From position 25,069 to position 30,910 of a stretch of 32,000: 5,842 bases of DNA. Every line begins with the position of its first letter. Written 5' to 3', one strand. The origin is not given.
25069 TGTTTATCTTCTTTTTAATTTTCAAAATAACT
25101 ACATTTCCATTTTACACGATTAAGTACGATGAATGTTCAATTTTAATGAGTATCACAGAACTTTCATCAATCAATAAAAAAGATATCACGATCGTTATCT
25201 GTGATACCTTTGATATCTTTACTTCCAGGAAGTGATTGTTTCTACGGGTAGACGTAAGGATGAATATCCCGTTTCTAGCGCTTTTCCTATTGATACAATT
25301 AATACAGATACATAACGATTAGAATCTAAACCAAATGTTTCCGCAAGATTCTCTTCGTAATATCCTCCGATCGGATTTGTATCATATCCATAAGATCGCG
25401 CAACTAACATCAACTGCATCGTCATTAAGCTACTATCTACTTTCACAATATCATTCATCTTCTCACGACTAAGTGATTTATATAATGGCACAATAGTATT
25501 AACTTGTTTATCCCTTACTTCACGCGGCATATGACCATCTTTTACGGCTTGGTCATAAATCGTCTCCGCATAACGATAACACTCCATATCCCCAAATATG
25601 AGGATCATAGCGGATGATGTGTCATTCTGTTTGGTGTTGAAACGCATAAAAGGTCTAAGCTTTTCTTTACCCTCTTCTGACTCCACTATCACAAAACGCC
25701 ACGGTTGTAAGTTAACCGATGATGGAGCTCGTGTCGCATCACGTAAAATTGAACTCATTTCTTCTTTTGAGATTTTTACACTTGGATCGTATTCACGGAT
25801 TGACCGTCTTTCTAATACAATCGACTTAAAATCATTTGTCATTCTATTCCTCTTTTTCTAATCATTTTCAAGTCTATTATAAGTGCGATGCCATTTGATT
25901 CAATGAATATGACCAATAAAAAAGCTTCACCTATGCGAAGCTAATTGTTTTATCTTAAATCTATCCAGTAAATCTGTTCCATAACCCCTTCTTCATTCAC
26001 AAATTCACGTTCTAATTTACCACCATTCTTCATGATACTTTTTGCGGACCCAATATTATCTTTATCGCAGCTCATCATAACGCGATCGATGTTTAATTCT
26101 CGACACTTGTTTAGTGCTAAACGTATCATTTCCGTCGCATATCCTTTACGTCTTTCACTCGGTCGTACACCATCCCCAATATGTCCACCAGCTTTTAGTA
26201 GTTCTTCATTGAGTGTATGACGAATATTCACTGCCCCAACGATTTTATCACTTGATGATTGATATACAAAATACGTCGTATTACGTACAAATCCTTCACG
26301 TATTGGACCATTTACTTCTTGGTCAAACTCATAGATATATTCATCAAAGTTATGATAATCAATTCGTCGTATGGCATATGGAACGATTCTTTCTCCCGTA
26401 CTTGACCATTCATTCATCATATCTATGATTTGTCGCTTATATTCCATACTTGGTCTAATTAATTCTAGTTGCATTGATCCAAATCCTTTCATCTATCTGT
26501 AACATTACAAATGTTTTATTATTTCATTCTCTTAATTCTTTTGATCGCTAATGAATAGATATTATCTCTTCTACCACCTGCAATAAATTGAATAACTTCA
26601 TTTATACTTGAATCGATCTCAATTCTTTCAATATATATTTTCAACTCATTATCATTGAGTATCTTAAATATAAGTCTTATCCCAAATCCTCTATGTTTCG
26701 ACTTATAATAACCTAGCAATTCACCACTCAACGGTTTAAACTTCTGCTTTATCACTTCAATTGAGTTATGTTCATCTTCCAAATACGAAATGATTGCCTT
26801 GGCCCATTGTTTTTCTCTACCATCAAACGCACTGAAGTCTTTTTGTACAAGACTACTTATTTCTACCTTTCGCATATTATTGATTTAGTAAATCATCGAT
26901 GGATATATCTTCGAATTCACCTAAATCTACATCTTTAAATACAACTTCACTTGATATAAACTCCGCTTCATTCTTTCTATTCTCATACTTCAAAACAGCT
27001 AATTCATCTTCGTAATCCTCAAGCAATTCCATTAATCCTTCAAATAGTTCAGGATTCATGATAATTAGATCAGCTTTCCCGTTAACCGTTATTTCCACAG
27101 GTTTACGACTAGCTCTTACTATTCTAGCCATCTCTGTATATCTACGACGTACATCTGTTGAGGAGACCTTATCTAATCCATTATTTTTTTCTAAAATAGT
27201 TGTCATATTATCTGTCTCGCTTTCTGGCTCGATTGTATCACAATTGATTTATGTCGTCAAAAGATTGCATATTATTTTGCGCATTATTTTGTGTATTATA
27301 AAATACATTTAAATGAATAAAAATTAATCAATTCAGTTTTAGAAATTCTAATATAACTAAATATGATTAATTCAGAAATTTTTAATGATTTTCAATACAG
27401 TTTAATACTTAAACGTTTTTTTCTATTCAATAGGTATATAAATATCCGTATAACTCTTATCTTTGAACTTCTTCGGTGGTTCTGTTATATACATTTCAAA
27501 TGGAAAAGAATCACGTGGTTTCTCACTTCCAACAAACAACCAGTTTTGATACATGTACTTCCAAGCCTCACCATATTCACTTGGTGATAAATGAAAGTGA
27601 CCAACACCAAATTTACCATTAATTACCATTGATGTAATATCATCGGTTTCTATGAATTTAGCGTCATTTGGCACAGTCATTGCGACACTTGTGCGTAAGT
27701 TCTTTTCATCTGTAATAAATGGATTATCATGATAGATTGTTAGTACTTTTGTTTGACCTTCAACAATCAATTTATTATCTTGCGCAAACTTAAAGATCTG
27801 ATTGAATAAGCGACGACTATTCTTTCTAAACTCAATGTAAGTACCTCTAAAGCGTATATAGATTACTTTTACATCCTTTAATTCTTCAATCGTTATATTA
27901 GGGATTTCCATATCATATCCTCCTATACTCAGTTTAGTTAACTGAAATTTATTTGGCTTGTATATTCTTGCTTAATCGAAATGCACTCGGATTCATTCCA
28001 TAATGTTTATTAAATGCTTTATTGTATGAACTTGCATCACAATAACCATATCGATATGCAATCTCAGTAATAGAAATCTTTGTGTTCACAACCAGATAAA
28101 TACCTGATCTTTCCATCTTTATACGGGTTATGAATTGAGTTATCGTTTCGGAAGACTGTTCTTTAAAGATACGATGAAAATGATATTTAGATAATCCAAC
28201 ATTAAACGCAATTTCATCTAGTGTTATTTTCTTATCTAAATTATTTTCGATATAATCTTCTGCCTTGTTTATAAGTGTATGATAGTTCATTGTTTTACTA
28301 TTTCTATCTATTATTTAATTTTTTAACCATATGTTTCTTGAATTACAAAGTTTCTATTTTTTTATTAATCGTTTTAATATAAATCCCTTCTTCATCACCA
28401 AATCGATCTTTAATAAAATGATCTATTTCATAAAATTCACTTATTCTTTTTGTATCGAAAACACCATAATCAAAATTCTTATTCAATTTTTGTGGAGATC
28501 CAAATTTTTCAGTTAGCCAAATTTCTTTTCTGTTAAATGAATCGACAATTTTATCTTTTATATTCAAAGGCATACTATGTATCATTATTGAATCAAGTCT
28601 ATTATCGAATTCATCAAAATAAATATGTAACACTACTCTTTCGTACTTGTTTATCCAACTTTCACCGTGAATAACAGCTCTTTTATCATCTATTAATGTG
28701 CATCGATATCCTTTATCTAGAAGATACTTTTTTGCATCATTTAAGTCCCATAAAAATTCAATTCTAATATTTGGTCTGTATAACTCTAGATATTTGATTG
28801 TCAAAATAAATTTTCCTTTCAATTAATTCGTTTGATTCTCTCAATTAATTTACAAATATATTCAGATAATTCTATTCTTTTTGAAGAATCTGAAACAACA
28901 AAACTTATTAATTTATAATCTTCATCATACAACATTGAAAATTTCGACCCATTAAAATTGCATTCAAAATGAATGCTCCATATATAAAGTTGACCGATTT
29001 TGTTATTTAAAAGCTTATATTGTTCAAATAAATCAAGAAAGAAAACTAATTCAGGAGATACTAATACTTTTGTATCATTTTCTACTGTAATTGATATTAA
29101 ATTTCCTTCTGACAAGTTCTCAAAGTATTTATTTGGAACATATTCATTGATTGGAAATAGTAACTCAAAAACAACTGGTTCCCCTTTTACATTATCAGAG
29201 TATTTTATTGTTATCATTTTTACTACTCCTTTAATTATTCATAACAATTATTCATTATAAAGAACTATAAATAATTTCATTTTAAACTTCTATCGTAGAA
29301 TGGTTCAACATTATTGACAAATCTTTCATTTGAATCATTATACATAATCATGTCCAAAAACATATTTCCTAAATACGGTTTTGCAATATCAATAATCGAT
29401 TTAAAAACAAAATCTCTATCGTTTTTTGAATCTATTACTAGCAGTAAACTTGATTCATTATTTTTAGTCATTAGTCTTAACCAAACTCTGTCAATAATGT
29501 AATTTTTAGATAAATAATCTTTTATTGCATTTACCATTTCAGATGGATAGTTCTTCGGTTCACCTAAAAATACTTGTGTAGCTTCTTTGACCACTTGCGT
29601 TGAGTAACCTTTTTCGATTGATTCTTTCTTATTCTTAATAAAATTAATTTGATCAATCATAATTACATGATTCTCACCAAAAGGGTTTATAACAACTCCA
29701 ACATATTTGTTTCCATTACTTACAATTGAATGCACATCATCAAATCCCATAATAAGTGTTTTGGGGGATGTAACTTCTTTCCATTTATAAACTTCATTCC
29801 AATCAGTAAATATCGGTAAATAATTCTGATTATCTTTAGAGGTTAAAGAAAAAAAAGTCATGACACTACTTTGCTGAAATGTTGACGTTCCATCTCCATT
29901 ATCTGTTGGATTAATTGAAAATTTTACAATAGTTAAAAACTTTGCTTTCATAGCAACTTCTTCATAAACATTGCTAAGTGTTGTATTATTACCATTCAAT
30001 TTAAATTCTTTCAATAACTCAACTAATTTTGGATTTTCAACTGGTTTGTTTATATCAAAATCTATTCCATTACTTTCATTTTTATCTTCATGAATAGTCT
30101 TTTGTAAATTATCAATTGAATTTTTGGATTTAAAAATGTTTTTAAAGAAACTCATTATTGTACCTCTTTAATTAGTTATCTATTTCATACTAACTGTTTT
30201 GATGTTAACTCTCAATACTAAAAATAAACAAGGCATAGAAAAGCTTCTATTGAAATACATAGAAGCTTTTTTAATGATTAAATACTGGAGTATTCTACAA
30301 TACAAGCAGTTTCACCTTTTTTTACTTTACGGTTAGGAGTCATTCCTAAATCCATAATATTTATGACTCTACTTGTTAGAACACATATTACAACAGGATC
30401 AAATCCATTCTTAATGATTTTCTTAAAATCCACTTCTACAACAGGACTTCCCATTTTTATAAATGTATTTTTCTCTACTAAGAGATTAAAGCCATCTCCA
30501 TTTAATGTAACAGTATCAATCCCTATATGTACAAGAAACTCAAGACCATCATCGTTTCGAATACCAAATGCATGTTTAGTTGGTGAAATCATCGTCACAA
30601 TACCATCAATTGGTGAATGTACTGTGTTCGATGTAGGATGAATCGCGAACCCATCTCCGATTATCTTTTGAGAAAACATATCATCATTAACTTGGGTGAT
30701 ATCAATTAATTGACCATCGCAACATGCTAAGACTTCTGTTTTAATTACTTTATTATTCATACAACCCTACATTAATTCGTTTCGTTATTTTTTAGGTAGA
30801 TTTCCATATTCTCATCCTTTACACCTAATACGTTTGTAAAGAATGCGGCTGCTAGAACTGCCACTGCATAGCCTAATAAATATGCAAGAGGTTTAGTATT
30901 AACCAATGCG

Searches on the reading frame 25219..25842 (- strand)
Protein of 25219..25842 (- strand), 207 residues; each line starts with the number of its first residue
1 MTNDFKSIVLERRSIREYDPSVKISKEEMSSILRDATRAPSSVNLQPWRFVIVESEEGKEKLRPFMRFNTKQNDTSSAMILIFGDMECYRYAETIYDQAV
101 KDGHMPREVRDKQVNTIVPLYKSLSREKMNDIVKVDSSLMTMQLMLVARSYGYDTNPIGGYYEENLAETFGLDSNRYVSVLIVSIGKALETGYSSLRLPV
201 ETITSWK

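Call 78: search_protein_families(library=pfam, proteins=[window:25219-25842:-], max_evalue=0.001)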
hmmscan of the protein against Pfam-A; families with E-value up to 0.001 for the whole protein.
window:25219-25842:- (207 aa): 2 families
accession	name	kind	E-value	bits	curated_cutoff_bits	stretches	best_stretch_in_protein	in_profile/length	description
PF00881.29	Nitroreductase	-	2.5e-29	103.1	23.5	1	10-187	2-167/167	Nitroreductase family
PF14512.11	TM1586_NiRdase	-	2.1e-06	28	27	1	25-56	156-187/215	Putative TM nitroreductase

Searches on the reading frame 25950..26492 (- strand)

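Call 78: search_protein_families(library=pfam, proteins=[window:25950-26492:-], max_evalue=0.001)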
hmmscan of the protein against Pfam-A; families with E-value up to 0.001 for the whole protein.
window:25950-26492:- (180 aa): 5 families
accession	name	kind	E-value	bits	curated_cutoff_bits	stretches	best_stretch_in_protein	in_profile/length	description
PF13302.13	Acetyltransf_3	-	6.6e-11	43.5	25.4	1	74-158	55-137/138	Acetyltransferase (GNAT) domain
PF00583.31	Acetyltransf_1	-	8.7e-09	36.1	20.7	1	66-150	25-108/116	Acetyltransferase (GNAT) family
PF13527.13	Acetyltransf_9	-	0.00011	22.7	25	1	65-135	35-106/127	Acetyltransferase (GNAT) domain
PF13508.13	Acetyltransf_7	-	0.00057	20.7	27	1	72-135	3-62/84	Acetyltransferase (GNAT) domain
PF13673.13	Acetyltransf_10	-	0.00058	20.3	23.6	0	52-141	9-91/128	Acetyltransferase (GNAT) domain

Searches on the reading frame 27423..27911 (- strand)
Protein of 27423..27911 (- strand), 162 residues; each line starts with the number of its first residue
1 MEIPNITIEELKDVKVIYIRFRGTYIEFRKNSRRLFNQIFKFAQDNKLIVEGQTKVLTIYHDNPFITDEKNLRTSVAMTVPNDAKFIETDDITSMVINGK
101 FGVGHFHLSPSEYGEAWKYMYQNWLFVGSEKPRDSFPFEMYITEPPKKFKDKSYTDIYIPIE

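Call 78: search_protein_families(library=pfam, proteins=[window:27423-27911:-], max_evalue=0.001)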
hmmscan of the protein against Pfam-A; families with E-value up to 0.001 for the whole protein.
window:27423-27911:- (162 aa): 2 families
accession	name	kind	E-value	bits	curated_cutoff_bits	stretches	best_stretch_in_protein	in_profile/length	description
PF06445.20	GyrI-like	-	5.4e-20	72.7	26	1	5-161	2-154/155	GyrI-like small molecule binding domain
PF14526.11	Cass2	-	3e-17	63.7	27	1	7-161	1-150/150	Integron-associated effector binding protein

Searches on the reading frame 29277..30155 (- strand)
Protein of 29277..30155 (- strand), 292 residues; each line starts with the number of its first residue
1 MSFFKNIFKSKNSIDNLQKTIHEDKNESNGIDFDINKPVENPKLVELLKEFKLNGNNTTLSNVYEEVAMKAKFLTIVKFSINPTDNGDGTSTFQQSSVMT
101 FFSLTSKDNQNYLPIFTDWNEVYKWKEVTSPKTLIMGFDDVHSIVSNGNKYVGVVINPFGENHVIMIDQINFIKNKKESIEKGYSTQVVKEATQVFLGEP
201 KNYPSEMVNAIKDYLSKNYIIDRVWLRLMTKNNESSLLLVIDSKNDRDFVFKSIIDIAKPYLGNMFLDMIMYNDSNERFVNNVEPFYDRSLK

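Call 78: search_protein_families(library=pfam, proteins=[window:29277-30155:-], max_evalue=0.001)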
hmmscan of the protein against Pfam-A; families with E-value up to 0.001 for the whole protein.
window:29277-30155:- (292 aa): 2 families
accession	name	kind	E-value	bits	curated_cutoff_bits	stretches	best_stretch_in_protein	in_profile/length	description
PF14581.11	SseB_C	-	1.5e-22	80.2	22.5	1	190-289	2-106/106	SseB protein C-terminal domain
PF07179.17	SseB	-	2.2e-16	60.6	21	1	44-165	1-116/124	SseB protein N-terminal domain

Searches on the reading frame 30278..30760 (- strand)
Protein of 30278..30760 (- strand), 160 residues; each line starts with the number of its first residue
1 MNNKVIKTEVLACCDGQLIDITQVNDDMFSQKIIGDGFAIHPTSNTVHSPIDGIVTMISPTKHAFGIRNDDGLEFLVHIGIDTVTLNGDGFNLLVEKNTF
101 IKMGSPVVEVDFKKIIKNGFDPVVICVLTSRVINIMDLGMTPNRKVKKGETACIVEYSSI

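Call 78: search_protein_families(library=pfam, proteins=[window:30278-30760:-], max_evalue=0.001)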
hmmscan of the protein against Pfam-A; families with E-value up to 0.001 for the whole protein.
window:30278-30760:- (160 aa): 1 family
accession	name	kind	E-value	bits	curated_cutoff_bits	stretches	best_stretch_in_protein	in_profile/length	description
PF00358.26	PTS_EIIA_1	-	3.5e-44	150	27.2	1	9-130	2-123/127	phosphoenolpyruvate-dependent sugar phosphotransferase system, EIIA 1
